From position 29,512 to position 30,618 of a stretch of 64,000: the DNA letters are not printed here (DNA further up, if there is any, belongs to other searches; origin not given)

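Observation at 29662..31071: Two adjacent low-GC paralogous genes of unknown function, translationally coupled to ruvB, sharing a distinctive C-terminal motif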

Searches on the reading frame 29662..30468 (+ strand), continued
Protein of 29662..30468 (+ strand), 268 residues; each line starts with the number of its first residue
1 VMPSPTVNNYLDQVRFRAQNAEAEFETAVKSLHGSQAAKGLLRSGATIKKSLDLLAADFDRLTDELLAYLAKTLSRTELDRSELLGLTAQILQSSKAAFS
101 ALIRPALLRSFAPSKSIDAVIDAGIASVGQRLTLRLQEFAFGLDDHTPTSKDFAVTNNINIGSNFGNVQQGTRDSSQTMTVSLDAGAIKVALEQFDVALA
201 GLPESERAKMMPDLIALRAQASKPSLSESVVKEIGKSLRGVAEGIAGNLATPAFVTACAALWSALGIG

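Call 58: search_protein_families(library=padloc, proteins=[P0117, P0093, P0138, P0131, P0146, P0155, P0108, P0011, P0018, P0079], max_evalue=0.01)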
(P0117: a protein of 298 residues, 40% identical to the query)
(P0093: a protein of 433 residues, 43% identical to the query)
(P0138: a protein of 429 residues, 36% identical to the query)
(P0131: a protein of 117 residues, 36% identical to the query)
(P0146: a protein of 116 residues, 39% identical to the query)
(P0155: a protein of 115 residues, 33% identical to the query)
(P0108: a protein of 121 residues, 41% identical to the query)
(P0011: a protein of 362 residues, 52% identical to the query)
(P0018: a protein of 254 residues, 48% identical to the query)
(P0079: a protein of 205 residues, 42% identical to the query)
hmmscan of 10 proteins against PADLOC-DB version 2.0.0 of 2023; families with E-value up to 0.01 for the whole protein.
P0117 (298 aa): 2 families
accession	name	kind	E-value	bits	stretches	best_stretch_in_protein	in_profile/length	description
PDLC02334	AbiTii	-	5.9e-43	145.4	1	4-180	2-181/185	AbiTii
PDLC04449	PDC-M14B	-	0.0028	15.2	1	183-276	151-246/267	-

P0093 (433 aa): 2 families
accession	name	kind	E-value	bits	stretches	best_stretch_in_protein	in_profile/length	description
PDLC04449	PDC-M14B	-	5.6e-05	20.8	1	271-414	107-249/267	-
PDLC04453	PDC-M14B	-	0.00031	18.4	1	329-421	169-259/276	-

P0138 (429 aa): 4 families
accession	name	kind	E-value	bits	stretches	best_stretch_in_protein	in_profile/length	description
PDLC04449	PDC-M14B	-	3.7e-11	41.1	1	233-410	71-249/267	-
PDLC04451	PDC-M14B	-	2.9e-09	35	1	179-405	22-243/261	-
PDLC04448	PDC-M14B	-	9.7e-06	23.3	1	237-414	76-256/275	-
PDLC04453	PDC-M14B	-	0.00046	17.8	1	326-406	170-252/276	-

P0131 (117 aa): 5 families
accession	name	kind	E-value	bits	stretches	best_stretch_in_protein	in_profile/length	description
PDLC04448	PDC-M14B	-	6e-06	24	1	6-97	159-251/275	-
PDLC04449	PDC-M14B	-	6.9e-06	23.8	1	11-98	159-249/267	-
PDLC04453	PDC-M14B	-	1.3e-05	22.9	1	6-95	162-253/276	-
PDLC04451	PDC-M14B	-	8.5e-05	20.4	1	9-96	159-246/261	-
PDLC02333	AbiTi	-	0.00085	17.6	1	8-109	9-112/114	AbiTi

P0146 (116 aa): 4 families
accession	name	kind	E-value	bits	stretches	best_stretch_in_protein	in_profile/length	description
PDLC04453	PDC-M14B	-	2e-07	28.8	1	14-96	170-254/276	-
PDLC04449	PDC-M14B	-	3.8e-06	24.7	1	15-107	167-258/267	-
PDLC04448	PDC-M14B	-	5.8e-06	24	1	6-108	159-263/275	-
PDLC04451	PDC-M14B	-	0.00019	19.2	1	21-97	175-247/261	-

P0155 (115 aa): 1 family
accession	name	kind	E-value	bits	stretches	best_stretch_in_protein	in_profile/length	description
PDLC04453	PDC-M14B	-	0.0063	14.1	1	2-96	160-252/276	-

P0108 (121 aa): 4 families
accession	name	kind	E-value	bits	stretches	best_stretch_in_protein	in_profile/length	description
PDLC04453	PDC-M14B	-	4.5e-06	24.4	1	5-97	161-253/276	-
PDLC04451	PDC-M14B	-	1.4e-05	23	1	4-107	155-255/261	-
PDLC04449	PDC-M14B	-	1.6e-05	22.6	1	12-99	161-248/267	-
PDLC04448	PDC-M14B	-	0.0026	15.4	1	11-101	161-253/275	-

P0011 (362 aa): 0 families

P0018 (254 aa): 0 families

P0079 (205 aa): 4 families
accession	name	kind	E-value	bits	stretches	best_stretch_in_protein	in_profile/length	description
PDLC04449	PDC-M14B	-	3.5e-06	24.8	1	87-185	153-248/267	-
PDLC04448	PDC-M14B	-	6.5e-06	23.9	1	94-188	159-254/275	-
PDLC04453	PDC-M14B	-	1.8e-05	22.4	1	82-183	153-253/276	-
PDLC04451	PDC-M14B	-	0.0018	16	1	101-185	167-247/261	-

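Call 62: find_related_loci(query=A6, collection=genome_contigs, flank=4000)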
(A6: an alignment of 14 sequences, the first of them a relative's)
Query A6 (267 aa) in genome_contigs; peptide patterns used: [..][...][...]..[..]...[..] (x = any residue, [..] = any of these).
58 stretches matched a pattern; 8 encode a relative of the query (tblastn E <= 1e-3); 8 distinct loci.
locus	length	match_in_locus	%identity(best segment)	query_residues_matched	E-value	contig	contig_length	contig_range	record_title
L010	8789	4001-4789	43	1-267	7e-65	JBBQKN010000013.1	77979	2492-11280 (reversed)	MAG: Hyphomicrobiales bacterium isolate Co_metawrap_586 Cmw_586_k141_1747453_length_77979_cov_16.9984, whole genome shot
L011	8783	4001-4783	41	4-266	3e-60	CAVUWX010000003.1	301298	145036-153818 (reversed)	MAG: uncultured Alphaproteobacteria bacterium isolate MFD00991.bin.1.2 genome assembly, contig: contig_13828, whole geno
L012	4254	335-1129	44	1-267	1e-58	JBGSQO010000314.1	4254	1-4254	MAG: Filomicrobium sp. isolate JTS-AC333 k141_2519288, whole genome shotgun sequence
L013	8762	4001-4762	35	1-251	2e-42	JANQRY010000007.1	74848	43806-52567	MAG: Marinicaulis sp. isolate IP29b_bin.80 k99_68078, whole genome shotgun sequence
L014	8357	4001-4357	45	149-267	2e-22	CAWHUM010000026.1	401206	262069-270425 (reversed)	MAG: uncultured Alphaproteobacteria bacterium isolate MFD05674.bin.1.159 genome assembly, contig: contig_69935, whole ge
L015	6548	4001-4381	36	137-263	2e-10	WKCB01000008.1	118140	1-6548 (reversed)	Pseudomonas syringae strain PA-4-7F contig_8, whole genome shotgun sequence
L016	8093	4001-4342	35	137-250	3e-10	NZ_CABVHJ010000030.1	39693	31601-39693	Pseudomonas fluorescens isolate PS655, whole genome shotgun sequence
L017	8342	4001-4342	35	137-250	1e-9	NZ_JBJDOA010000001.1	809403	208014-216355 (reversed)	Pseudomonas sp. NPDC087358 NPDC087358_125_B11.ctg-0001, whole genome shotgun sequence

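Call 66: search_dna_similar(query=L017:5003-5641:+, collection=plasmids, mode=protein, max_evalue=1, max_rows=60, rows=spread)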
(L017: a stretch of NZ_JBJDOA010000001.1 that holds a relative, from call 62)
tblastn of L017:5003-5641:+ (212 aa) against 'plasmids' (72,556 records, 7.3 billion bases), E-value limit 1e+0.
Records with a match: 167; places in all: 267; records where one place covers at least 80% of the query: 111.
Best place of each record, by identity: <60% 167.
By first word of the organism name: Aeromonas 37; Klebsiella 28; Vibrio 21; Pseudomonas 12; Enterococcus 9; Enterobacter 5; Ralstonia 5; Streptomyces 5; Micrococcus 5; Pantoea 3; and 26 more.
By predicted mobility (MOB-suite, as given by PLSDB): mobilizable 76; conjugative 54; non-mobilizable 37.
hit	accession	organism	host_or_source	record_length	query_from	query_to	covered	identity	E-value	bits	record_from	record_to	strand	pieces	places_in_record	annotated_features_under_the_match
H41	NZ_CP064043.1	Vibrio parahaemolyticus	seawater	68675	1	207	98%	45.7%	1e-53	191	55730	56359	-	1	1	hypothetical protein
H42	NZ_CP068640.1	Vibrio parahaemolyticus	Penaeus vannamei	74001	1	207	98%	45.7%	1e-53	191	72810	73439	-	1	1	hypothetical protein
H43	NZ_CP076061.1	Cupriavidus sp. EM10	Pure-cultured cell,sewage water sludge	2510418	1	207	98%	39.6%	8e-42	157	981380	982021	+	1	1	none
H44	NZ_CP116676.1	Edwardsiella tarda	Siamese crocodiles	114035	1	209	99%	36.0%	3e-33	132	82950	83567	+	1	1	hypothetical protein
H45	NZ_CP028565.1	Aeromonas hydrophila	Pure Culture,Sewage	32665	1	209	99%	36.0%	9e-32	128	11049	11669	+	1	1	hypothetical protein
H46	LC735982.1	Klebsiella michiganensis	-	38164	1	209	99%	36.0%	9e-32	128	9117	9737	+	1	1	hypothetical protein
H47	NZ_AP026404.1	Aeromonas caviae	-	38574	1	209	99%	36.0%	9e-32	128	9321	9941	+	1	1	hypothetical protein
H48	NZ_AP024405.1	Aeromonas caviae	-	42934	1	209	99%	36.0%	9e-32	128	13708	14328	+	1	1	hypothetical protein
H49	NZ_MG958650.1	Pseudomonas aeruginosa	tracheal aspiration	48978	1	209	99%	36.0%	1e-31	128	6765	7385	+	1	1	hypothetical protein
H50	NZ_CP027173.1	Pseudomonas aeruginosa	-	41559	1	209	99%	36.0%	1e-31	128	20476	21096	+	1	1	hypothetical protein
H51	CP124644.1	Pseudomonas aeruginosa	Homo sapiens,Wound/Abscess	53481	1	209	99%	36.0%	1e-31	128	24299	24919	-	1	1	hypothetical protein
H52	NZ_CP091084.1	Enterobacter roggenkampii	environment,strain,farmer market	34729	1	209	99%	35.9%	2e-26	144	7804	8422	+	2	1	hypothetical protein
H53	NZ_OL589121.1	Pseudomonas aeruginosa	-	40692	1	209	99%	35.5%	1e-31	127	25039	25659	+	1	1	hypothetical protein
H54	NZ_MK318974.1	Rhizobium rhizogenes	-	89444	1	193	91%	37.7%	2e-29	121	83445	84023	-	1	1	hypothetical protein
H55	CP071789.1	Enterobacter cloacae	Homo sapiens,rectal swab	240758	1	196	92%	35.9%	6e-26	111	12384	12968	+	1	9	none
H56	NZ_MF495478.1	Aeromonas salmonicida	-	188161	1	190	90%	36.6%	1e-23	104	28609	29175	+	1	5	hypothetical protein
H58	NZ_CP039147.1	Acinetobacter sp. 10FS3-1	pig,feces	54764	2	194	91%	35.6%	6e-28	117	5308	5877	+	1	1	hypothetical protein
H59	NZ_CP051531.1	Shewanella baltica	fish gut,Atlantic Mackerel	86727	1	194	92%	34.9%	2e-30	124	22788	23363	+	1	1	hypothetical protein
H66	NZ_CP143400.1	Pantoea agglomerans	Brassica napus,cell culture,Seed,Seed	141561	2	192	90%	29.7%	2e-19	93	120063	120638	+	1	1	hypothetical protein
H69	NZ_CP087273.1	Klebsiella pneumoniae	cell culture,laboratory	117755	2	184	86%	28.5%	1e-16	85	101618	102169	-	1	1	hypothetical protein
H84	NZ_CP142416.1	Enterococcus faecium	Bovine,milk sample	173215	7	166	75%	26.6%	3e-3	45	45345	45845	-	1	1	hypothetical protein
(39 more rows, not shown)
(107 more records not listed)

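Call 68: get_annotated_region(hit=H49, flank=2500)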
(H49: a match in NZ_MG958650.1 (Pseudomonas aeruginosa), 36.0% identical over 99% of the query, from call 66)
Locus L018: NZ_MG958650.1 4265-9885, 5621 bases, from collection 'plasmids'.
description: Pseudomonas aeruginosa strain PA41437 plasmid pOXA-198, complete sequence
organism: Pseudomonas aeruginosa (NCBI taxid 287)
taxonomy: Bacteria; Pseudomonadota; Gammaproteobacteria; Pseudomonadales; Pseudomonadaceae; Pseudomonas; Pseudomonas aeruginosa
host: -; source: tracheal aspiration; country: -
typing (MOB-suite, as given by PLSDB): mobilizable; replicon rep_cluster_573; relaxase MOBP
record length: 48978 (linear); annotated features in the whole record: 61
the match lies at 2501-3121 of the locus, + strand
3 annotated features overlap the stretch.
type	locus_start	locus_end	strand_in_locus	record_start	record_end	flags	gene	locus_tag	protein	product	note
CDS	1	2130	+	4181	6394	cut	-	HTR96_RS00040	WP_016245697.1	LPD7 domain-containing protein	-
CDS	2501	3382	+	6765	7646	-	-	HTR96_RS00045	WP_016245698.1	hypothetical protein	-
CDS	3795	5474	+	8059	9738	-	-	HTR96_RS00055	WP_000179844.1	Mu transposase C-terminal domain-containing protein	GO:0015074 - DNA integration [Evidence IEA]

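Call 69: get_annotated_region(hit=H69, flank=2500)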
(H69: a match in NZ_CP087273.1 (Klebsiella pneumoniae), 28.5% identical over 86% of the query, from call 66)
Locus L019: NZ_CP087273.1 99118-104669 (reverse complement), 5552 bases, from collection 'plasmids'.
description: Klebsiella pneumoniae strain ATCC BAA 2146 plasmid plas1, complete sequence
organism: Klebsiella pneumoniae (NCBI taxid 573)
taxonomy: Bacteria; Pseudomonadota; Gammaproteobacteria; Enterobacterales; Enterobacteriaceae; Klebsiella; Klebsiella pneumoniae
host: -; source: cell culture,laboratory; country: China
typing (MOB-suite, as given by PLSDB): non-mobilizable; replicon IncFIB,IncFII,rep_cluster_2183
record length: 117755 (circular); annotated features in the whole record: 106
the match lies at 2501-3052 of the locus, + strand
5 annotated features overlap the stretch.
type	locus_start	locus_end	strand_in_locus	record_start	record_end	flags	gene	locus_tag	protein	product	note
CDS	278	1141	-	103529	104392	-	-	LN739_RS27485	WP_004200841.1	toll/interleukin-1 receptor domain-containing protein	-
CDS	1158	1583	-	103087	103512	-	-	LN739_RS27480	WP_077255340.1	hypothetical protein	-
CDS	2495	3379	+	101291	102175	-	-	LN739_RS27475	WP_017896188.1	hypothetical protein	-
CDS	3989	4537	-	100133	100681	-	-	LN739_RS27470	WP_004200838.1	thioredoxin fold domain-containing protein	-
CDS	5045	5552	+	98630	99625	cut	-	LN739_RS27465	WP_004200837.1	IS110 family transposase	-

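Call 70: get_annotated_region(hit=H84, flank=2500)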
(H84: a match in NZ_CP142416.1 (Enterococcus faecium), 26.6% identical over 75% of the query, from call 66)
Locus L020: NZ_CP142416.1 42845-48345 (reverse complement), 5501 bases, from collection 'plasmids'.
description: Enterococcus faecium strain BN83 plasmid pBN83-1, complete sequence
organism: Enterococcus faecium (NCBI taxid 1352)
taxonomy: Bacteria; Bacillota; Bacilli; Lactobacillales; Enterococcaceae; Enterococcus; Enterococcus faecium
host: -; source: Bovine,milk sample; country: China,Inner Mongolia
typing (MOB-suite, as given by PLSDB): non-mobilizable; replicon rep_cluster_1118,rep_cluster_893
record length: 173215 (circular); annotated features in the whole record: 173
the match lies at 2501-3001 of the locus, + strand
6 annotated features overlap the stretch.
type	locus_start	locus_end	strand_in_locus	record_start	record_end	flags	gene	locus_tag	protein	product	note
CDS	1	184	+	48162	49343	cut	-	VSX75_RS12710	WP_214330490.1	adenine-specific methyltransferase EcoRI family protein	-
CDS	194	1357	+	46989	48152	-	-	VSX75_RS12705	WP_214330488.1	DUF262 domain-containing protein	-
CDS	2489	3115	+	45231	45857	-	-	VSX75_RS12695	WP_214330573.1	hypothetical protein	-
CDS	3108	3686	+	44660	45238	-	-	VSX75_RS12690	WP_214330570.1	hypothetical protein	-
CDS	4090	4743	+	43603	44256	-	-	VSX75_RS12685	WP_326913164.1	type ISP restriction/modification enzyme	-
CDS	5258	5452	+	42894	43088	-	-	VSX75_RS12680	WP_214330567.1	hypothetical protein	-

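Call 82: find_related_loci(query=A6, collection=metagenome_contigs, flank=3000)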
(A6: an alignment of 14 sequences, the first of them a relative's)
Query A6 (267 aa) in metagenome_contigs; peptide patterns used: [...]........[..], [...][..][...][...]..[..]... (x = any residue, [..] = any of these).
590 stretches matched a pattern; 55 encode a relative of the query (tblastn E <= 1e-3); 55 distinct loci.
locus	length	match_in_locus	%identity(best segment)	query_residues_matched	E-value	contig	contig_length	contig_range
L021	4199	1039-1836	44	1-267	8e-66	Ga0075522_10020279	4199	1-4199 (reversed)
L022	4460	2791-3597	45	1-267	6e-64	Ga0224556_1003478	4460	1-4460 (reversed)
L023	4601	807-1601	41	1-265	9e-60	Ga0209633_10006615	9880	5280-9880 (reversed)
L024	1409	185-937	45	1-251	7e-62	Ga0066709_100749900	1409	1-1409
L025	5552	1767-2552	41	1-267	1e-57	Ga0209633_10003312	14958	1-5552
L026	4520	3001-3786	41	1-267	1e-57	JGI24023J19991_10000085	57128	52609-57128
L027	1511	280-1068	42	1-267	3e-58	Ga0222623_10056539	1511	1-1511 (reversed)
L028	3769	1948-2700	44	1-251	2e-55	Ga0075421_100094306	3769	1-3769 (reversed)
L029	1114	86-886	42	1-267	8e-58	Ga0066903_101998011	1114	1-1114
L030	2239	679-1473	41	1-266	2e-53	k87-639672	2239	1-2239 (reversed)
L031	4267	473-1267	41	1-266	1e-52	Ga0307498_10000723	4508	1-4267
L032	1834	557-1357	41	1-267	6e-52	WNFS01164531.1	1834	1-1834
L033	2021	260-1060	41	1-267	1e-51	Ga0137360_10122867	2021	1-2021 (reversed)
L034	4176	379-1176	40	1-266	9e-51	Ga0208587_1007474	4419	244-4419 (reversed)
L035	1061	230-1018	40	1-266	3e-53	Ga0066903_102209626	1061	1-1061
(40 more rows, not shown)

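Call 96: search_dna_similar(query=L017:4640-4993:+, collection=plasmids, mode=protein, max_evalue=1, max_rows=60, rows=spread)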
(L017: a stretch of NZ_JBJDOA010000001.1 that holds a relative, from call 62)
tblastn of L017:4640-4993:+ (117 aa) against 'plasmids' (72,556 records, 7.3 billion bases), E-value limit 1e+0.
Records with a match: 39; places in all: 39; records where one place covers at least 80% of the query: 9.
Best place of each record, by identity: <60% 39.
By first word of the organism name: Pseudomonas 12; Aeromonas 11; Vibrio 5; Klebsiella 4; Enterobacter 2; Brevibacillus 1; Cupriavidus 1; Paraburkholderia 1; Edwardsiella 1; Alteromonas 1.
By predicted mobility (MOB-suite, as given by PLSDB): mobilizable 33; non-mobilizable 4; conjugative 2.
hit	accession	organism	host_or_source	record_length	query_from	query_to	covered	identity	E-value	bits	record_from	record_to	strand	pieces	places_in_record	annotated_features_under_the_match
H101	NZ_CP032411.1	Brevibacillus laterosporus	single colony,Tattoo ink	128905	12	107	82%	41.2%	2e-10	64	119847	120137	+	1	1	hypothetical protein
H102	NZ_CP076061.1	Cupriavidus sp. EM10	Pure-cultured cell,sewage water sludge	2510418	8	117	94%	35.7%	5e-4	45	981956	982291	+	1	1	none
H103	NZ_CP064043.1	Vibrio parahaemolyticus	seawater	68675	7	111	90%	33.6%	6e-1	36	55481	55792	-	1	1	hypothetical protein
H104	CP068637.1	Vibrio parahaemolyticus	Penaeus vannamei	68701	7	111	90%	33.6%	6e-1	36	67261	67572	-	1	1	hypothetical protein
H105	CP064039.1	Vibrio parahaemolyticus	seawater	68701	7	111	90%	33.6%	6e-1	36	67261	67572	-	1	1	hypothetical protein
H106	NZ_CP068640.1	Vibrio parahaemolyticus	Penaeus vannamei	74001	7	111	90%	33.6%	6e-1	36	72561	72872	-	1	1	hypothetical protein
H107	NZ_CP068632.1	Vibrio parahaemolyticus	Penaeus vannamei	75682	7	111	90%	33.6%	6e-1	36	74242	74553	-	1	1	hypothetical protein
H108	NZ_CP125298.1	Paraburkholderia sabiae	Mimosa caesalpiniifolia,cell ...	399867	8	105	84%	33.0%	2e-4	46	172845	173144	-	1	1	hypothetical protein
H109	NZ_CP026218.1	Aeromonas sp. ASNIH4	-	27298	13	105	79%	33.7%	1e-2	41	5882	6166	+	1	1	hypothetical protein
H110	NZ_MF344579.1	Pseudomonas aeruginosa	-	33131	13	105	79%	32.6%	1e-2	40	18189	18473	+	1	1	hypothetical protein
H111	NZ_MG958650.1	Pseudomonas aeruginosa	tracheal aspiration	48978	13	105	79%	32.6%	1e-2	40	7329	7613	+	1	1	hypothetical protein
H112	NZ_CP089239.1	Pseudomonas aeruginosa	Homo sapiens,urine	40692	13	105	79%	32.6%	4e-2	39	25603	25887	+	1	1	hypothetical protein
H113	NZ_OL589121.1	Pseudomonas aeruginosa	-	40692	13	105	79%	32.6%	4e-2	39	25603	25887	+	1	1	hypothetical protein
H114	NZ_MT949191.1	Pseudomonas aeruginosa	-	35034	13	105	79%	32.6%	4e-2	39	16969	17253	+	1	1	hypothetical protein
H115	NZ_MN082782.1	Pseudomonas aeruginosa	Homo sapiens,respiratory secretion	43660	13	105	79%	32.6%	4e-2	39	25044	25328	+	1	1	hypothetical protein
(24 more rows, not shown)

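Call 98: find_related_loci(query=A6, collection=viral_contigs, flank=4000)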
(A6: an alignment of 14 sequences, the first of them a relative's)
Query A6 (267 aa) in viral_contigs; peptide patterns used: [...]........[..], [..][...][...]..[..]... (x = any residue, [..] = any of these).
31 stretches matched a pattern, but none encodes a relative of the query by tblastn (E <= 1e-3).

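Call 100: search_protein_families(library=pfam, proteins=[L010:369-1538:-, L010:1541-2092:-, L010:2068-3348:-, L010:3352-3969:-, L010:4797-5195:-, L010:5262-6893:-, L011:2419-3828:+, L011:4804-6486:-, L014:4392-5603:-, L014:2365-3429:+], max_evalue=0.001)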
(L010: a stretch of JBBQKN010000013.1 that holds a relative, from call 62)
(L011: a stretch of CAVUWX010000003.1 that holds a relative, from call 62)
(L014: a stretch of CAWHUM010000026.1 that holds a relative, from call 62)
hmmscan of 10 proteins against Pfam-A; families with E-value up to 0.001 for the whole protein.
L010:369-1538:- (389 aa): 1 family
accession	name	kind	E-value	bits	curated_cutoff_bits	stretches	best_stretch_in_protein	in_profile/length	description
PF04860.17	Phage_portal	-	4.1e-96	322.4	39.1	1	46-379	2-321/321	Phage portal protein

L010:1541-2092:- (183 aa): 1 family
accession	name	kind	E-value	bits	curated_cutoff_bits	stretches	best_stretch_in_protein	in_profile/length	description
PF04586.22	Peptidase_S78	-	8.2e-39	133.8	21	1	25-167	10-156/165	Caudovirus prohead serine protease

L010:2068-3348:- (426 aa): 1 family
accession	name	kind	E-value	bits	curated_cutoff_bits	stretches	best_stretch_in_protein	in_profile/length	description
PF05065.19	Phage_capsid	-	1e-32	114.1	24.2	1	146-419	1-277/280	Phage capsid family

L010:3352-3969:- (205 aa): 1 family
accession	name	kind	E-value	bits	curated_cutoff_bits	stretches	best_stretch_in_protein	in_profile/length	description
PF13411.12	MerR_1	-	0.00037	21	21.6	1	28-86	5-59/69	MerR HTH family regulatory protein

L010:4797-5195:- (132 aa): 0 families

L010:5262-6893:- (543 aa): 3 families
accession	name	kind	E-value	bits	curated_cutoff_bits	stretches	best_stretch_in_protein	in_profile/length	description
PF20441.4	TerL_nuclease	-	5.4e-34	118.1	24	1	247-521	5-280/286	Terminase large subunit, endonuclease domain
PF03354.21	TerL_ATPase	-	5.4e-24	85.3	23.7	1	63-236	1-176/178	Terminase large subunit, ATPase domain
PF03237.21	Terminase_6N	-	0.0007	19.7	22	0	90-230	4-143/215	Terminase large subunit, T4likevirus-type, N-terminal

L011:2419-3828:+ (469 aa): 1 family
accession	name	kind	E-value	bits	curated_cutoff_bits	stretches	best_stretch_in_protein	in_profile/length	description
PF05708.18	Peptidase_C92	-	8.5e-10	39.4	27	1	158-307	2-140/166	Permuted papain-like amidase enzyme, YaeF/YiiX, C92 family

L011:4804-6486:- (560 aa): 0 families

L014:4392-5603:- (403 aa): 2 families
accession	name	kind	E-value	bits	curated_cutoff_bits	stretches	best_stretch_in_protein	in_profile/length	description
PF08676.16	MutL_C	-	3.1e-46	157.1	25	1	217-360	2-142/142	MutL C terminal dimerisation domain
PF01119.25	DNA_mis_repair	-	2e-33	115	26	1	19-124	13-118/119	DNA mismatch repair protein, C-terminal domain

L014:2365-3429:+ (354 aa): 0 families

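Call 106: search_protein_families(library=phrogs, proteins=[window:29665-30468:+, P0004, L017:4640-4993:+, L017:5003-5641:+], max_evalue=0.01)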
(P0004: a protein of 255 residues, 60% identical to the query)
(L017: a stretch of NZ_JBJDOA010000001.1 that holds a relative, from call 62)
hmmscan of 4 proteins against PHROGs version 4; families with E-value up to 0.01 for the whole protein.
window:29665-30468:+ (267 aa): 0 families

P0004 (255 aa): 0 families

L017:4640-4993:+ (117 aa): 0 families

L017:5003-5641:+ (212 aa): 0 families
